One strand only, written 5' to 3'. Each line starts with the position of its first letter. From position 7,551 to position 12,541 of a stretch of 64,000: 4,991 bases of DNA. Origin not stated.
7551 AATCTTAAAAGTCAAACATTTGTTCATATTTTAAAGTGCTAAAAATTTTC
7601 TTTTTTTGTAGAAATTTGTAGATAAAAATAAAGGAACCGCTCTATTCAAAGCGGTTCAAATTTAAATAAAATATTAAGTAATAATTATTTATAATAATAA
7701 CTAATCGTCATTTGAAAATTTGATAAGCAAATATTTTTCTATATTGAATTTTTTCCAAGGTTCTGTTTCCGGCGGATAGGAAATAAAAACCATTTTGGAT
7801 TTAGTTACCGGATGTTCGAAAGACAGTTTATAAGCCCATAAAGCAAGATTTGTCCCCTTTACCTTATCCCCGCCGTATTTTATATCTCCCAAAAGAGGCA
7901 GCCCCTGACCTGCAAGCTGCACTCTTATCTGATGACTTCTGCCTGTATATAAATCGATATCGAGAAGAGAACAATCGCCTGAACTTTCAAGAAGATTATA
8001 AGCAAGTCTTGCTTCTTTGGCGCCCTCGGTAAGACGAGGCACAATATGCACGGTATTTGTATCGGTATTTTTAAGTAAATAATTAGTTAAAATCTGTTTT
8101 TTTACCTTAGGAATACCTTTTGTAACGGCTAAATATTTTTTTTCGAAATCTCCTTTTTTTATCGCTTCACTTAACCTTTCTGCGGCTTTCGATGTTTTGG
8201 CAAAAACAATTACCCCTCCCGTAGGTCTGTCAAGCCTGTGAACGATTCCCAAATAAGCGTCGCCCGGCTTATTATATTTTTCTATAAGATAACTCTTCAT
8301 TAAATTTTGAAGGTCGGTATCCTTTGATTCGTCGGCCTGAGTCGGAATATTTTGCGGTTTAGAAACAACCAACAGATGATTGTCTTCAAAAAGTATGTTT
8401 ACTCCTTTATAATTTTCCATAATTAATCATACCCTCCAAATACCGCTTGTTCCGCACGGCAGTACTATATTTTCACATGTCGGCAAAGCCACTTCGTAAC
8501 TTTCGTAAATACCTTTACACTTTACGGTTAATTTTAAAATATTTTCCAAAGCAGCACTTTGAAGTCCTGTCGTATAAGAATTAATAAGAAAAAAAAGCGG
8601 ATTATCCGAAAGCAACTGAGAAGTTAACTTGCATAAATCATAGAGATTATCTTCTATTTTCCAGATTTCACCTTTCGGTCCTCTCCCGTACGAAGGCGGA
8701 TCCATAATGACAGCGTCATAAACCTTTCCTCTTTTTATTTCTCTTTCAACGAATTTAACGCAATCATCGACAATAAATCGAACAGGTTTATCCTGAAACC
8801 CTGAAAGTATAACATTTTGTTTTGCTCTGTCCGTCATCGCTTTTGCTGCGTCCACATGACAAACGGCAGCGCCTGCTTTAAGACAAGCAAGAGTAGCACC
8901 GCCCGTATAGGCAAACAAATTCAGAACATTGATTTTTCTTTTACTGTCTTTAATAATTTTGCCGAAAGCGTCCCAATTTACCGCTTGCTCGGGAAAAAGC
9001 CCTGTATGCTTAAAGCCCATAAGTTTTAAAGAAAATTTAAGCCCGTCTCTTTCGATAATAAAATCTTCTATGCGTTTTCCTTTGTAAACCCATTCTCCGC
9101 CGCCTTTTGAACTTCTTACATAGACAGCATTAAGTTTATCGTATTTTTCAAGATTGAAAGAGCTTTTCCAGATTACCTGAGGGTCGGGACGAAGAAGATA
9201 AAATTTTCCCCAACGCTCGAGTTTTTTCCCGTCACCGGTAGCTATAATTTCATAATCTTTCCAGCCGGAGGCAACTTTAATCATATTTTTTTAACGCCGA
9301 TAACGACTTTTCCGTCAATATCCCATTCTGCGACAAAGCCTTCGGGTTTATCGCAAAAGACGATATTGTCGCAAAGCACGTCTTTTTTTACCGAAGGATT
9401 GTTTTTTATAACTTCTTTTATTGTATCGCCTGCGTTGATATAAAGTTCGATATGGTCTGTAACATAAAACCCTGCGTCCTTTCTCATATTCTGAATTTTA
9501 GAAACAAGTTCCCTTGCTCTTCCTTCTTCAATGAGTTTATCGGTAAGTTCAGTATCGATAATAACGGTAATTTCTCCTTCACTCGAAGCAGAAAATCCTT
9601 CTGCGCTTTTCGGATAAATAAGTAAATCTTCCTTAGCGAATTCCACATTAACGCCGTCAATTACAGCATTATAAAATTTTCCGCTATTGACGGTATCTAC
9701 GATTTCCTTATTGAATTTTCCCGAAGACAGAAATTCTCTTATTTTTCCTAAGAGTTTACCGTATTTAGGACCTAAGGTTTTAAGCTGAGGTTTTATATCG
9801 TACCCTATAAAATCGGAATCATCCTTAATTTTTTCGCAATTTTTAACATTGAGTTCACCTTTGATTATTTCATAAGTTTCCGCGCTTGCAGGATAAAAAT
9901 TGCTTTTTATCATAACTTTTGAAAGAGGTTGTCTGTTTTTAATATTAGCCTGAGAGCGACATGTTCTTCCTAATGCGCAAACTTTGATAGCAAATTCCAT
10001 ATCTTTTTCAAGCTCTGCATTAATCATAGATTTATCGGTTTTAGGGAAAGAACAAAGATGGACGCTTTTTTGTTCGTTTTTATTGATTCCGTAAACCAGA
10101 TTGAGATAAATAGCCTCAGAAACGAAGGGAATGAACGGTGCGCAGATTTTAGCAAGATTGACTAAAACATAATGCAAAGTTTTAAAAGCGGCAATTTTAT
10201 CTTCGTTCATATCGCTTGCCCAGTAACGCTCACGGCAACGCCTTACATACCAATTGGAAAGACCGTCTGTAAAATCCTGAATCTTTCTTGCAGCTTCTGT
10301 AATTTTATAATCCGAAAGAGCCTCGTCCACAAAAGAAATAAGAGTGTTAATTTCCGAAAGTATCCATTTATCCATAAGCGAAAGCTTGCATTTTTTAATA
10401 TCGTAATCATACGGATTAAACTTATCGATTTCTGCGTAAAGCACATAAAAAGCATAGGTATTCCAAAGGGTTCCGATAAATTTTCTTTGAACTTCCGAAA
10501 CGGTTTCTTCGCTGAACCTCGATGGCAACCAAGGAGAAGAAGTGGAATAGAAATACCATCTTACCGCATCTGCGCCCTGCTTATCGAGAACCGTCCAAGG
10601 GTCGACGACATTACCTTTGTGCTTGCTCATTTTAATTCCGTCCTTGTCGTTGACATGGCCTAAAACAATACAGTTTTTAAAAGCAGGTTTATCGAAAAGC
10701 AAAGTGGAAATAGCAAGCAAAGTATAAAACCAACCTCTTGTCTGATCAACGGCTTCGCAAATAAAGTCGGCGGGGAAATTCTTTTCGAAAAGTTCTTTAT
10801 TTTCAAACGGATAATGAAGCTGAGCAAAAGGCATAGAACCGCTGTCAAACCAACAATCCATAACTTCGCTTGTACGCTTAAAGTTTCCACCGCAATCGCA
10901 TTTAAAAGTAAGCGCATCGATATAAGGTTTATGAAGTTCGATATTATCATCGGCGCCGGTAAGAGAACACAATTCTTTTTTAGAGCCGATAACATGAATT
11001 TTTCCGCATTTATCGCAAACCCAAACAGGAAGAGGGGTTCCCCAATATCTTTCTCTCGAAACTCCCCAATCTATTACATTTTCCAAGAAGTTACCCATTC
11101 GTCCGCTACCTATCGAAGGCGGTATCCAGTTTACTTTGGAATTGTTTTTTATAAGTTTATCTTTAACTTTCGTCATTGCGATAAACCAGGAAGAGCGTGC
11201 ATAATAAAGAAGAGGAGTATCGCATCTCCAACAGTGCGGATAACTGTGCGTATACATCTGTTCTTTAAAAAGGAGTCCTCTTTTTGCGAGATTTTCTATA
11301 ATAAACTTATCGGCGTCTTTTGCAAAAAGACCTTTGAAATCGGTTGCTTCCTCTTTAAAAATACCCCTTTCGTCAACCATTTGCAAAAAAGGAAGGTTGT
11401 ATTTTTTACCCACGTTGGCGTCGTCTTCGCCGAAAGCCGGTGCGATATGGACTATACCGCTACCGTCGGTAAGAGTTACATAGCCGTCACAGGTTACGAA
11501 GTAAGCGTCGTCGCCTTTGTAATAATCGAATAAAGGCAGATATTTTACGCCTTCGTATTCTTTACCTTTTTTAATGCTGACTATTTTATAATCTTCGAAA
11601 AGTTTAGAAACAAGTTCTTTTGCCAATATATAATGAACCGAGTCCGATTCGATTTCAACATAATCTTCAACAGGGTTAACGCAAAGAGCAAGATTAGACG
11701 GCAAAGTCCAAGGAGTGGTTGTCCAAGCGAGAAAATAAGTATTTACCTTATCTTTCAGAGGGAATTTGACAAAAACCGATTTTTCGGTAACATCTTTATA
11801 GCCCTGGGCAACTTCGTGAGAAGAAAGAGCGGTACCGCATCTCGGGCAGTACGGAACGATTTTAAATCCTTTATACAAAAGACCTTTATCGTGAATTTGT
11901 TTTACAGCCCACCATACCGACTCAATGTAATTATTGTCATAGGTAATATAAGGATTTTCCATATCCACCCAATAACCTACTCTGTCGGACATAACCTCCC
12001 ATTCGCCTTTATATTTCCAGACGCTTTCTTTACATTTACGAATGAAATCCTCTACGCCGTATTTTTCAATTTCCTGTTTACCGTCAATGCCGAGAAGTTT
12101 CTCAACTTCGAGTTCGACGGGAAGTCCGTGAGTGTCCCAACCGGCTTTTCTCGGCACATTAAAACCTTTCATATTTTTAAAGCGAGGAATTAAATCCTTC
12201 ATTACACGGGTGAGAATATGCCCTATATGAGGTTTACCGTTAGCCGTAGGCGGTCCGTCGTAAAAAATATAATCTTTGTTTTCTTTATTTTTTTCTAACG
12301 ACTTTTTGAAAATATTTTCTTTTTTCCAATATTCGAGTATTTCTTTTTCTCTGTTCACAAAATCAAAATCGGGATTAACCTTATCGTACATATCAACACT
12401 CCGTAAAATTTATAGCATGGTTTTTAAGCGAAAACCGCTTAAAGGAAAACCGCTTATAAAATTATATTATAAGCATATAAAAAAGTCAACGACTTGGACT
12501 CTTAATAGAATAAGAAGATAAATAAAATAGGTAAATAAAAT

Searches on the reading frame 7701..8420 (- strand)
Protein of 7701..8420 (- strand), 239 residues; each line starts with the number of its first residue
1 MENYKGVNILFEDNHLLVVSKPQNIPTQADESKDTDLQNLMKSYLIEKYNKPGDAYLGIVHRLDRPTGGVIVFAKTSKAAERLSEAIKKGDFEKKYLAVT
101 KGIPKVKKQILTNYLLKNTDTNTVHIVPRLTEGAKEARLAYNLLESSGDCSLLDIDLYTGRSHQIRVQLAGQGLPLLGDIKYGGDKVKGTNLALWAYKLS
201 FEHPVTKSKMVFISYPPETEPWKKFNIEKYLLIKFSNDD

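Call 87: search_protein_families(library=pfam, proteins=[window:7701-8420:-], max_evalue=0.00001)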
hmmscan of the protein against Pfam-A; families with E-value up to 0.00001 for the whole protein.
window:7701-8420:- (239 aa): 1 family
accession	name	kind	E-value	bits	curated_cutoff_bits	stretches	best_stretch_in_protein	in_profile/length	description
PF00849.27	PseudoU_synth_2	-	8.4e-32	110.9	26.8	1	15-170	1-151/152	RNA pseudouridylate synthase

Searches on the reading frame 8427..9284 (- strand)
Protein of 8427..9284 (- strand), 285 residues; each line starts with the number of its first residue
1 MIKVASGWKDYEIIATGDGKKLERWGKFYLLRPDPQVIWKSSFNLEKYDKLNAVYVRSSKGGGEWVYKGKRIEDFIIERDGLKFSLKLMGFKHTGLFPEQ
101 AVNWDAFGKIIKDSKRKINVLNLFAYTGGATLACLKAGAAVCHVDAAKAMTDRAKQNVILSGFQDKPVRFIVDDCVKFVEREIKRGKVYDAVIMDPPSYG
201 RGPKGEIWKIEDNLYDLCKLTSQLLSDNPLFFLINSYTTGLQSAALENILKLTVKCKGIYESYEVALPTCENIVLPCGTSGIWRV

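Call 87: search_protein_families(library=pfam, proteins=[window:8427-9284:-], max_evalue=0.00001)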
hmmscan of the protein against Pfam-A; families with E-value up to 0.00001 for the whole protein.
window:8427-9284:- (285 aa): 1 family
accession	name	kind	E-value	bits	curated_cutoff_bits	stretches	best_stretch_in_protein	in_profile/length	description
PF10672.15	Methyltrans_SAM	-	3.5e-18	66.3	27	1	65-202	76-209/286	S-adenosylmethionine-dependent methyltransferase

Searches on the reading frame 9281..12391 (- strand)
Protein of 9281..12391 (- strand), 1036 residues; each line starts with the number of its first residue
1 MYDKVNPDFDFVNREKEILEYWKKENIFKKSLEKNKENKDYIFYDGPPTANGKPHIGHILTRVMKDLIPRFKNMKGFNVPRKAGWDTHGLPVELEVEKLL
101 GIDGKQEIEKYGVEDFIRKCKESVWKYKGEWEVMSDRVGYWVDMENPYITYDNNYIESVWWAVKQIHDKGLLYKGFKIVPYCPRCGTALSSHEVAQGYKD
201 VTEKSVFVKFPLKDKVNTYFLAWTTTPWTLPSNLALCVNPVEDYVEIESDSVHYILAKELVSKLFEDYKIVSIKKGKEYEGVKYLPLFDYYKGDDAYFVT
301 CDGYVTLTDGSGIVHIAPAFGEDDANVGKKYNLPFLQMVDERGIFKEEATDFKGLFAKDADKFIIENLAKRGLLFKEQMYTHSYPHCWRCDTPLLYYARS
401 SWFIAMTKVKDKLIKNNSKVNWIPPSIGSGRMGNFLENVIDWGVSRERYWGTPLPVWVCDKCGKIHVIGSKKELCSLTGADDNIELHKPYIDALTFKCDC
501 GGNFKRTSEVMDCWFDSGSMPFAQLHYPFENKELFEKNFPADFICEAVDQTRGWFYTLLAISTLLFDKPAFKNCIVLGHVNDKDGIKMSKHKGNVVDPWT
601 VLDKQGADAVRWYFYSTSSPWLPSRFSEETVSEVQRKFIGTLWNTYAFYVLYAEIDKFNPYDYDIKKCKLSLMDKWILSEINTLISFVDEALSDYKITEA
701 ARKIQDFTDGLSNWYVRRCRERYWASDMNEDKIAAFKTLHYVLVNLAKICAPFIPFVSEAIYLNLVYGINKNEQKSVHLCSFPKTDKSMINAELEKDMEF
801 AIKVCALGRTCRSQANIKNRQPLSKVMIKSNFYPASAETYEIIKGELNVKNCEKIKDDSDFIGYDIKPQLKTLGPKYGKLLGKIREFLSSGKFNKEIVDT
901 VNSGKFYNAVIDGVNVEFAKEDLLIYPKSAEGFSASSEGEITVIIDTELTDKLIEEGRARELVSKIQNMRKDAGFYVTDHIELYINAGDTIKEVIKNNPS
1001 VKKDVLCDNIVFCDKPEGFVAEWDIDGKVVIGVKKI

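Call 87: search_protein_families(library=pfam, proteins=[window:9281-12391:-], max_evalue=0.00001)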
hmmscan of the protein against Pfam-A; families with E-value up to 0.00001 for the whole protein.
window:9281-12391:- (1036 aa): 4 families
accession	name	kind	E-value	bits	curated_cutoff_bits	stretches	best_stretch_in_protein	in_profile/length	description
PF00133.28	tRNA-synt_1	-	2.2e-133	445.5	22.7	1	18-618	2-406/414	tRNA synthetases class I (I, L, M and V)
PF19302.4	DUF5915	-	2.3e-48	164.8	27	1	841-1029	2-187/195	Domain of unknown function (DUF5915)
PF08264.19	Anticodon_1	-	1.7e-33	116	25.1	1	674-825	1-146/148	Anticodon-binding domain of tRNA ligase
PF09334.17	tRNA-synt_1g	-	3.7e-18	65.9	20.1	1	50-194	10-135/391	tRNA synthetases class I (M)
